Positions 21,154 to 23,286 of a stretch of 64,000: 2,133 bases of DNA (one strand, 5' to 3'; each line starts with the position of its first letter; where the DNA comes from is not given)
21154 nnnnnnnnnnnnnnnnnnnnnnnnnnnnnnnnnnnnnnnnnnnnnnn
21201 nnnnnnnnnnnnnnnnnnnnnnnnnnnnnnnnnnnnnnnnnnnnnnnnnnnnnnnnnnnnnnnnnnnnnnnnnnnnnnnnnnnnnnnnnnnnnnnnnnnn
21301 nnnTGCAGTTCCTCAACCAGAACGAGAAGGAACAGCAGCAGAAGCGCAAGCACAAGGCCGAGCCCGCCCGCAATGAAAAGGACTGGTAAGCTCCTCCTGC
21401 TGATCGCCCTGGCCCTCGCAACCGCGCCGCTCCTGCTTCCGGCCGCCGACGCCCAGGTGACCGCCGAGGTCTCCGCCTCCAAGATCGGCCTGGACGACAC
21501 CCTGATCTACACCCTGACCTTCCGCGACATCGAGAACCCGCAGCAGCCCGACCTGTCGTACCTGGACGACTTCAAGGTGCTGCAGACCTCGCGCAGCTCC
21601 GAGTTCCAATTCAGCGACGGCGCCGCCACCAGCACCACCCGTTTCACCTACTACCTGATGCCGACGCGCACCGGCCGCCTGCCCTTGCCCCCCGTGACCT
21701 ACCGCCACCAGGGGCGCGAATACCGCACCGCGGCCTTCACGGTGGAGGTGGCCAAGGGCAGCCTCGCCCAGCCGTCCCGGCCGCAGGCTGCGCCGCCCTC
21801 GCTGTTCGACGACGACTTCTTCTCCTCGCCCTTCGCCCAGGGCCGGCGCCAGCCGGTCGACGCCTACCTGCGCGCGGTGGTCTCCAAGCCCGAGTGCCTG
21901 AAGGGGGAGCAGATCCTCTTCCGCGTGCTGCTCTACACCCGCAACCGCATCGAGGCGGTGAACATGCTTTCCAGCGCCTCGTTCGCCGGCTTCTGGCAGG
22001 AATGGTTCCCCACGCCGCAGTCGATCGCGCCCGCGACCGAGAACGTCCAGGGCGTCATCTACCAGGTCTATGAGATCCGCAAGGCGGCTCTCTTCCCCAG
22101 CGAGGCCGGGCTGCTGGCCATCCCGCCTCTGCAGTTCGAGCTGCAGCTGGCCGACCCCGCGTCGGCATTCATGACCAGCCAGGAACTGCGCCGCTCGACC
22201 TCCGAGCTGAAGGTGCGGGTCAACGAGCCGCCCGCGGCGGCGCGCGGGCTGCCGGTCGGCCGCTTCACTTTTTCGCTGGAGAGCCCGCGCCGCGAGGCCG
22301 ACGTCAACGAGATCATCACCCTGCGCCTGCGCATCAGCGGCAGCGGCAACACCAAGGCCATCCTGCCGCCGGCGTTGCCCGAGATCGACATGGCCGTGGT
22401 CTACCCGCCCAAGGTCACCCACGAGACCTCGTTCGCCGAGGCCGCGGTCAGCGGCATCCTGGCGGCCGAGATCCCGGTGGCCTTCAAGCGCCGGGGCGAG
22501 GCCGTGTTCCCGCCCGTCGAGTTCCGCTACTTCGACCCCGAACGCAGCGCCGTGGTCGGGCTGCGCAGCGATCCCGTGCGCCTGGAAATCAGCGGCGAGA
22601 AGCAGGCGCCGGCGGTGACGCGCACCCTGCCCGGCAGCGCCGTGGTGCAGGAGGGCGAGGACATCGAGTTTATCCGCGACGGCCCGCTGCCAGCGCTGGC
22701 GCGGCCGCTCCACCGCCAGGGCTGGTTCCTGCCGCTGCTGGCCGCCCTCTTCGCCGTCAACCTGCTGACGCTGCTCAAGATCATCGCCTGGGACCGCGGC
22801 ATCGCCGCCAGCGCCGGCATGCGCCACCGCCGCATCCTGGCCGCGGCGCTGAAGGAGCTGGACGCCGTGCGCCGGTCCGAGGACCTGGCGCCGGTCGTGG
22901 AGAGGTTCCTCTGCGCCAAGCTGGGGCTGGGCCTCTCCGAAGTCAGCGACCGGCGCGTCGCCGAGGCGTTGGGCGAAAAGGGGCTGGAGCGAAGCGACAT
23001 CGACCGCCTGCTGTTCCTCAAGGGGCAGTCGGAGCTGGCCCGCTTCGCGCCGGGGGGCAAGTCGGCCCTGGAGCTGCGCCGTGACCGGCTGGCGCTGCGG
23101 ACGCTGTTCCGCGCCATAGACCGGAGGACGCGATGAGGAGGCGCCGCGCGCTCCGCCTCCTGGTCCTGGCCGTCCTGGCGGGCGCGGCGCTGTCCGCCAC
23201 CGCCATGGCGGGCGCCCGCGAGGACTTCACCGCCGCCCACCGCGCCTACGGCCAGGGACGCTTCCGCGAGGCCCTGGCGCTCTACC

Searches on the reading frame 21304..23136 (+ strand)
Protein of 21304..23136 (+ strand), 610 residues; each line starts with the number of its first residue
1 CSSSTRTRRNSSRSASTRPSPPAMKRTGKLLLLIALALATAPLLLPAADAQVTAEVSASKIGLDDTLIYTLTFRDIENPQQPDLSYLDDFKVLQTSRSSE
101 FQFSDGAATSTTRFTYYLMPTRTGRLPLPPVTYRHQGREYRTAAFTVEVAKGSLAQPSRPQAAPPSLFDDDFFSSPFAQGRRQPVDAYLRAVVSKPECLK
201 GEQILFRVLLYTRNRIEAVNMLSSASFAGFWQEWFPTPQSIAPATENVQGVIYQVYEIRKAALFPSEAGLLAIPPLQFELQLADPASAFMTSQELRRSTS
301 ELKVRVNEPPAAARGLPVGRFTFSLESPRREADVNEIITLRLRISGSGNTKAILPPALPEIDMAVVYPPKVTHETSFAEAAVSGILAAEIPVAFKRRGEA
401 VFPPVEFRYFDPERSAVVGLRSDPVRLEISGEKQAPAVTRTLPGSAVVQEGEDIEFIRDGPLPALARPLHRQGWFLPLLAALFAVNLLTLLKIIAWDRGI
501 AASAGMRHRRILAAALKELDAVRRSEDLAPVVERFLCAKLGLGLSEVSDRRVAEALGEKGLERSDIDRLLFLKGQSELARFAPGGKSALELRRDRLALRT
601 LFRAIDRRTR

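Call 89: search_protein_families(library=pfam, proteins=[window:21304-23136:+], max_evalue=0.00001)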
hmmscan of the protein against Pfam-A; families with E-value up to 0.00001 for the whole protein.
window:21304-23136:+ (610 aa): 1 family
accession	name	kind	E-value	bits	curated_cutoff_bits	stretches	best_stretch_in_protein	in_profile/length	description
PF13584.12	BatD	-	7.5e-24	84.6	24.1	1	54-149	1-92/92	BatD DUF11 like domain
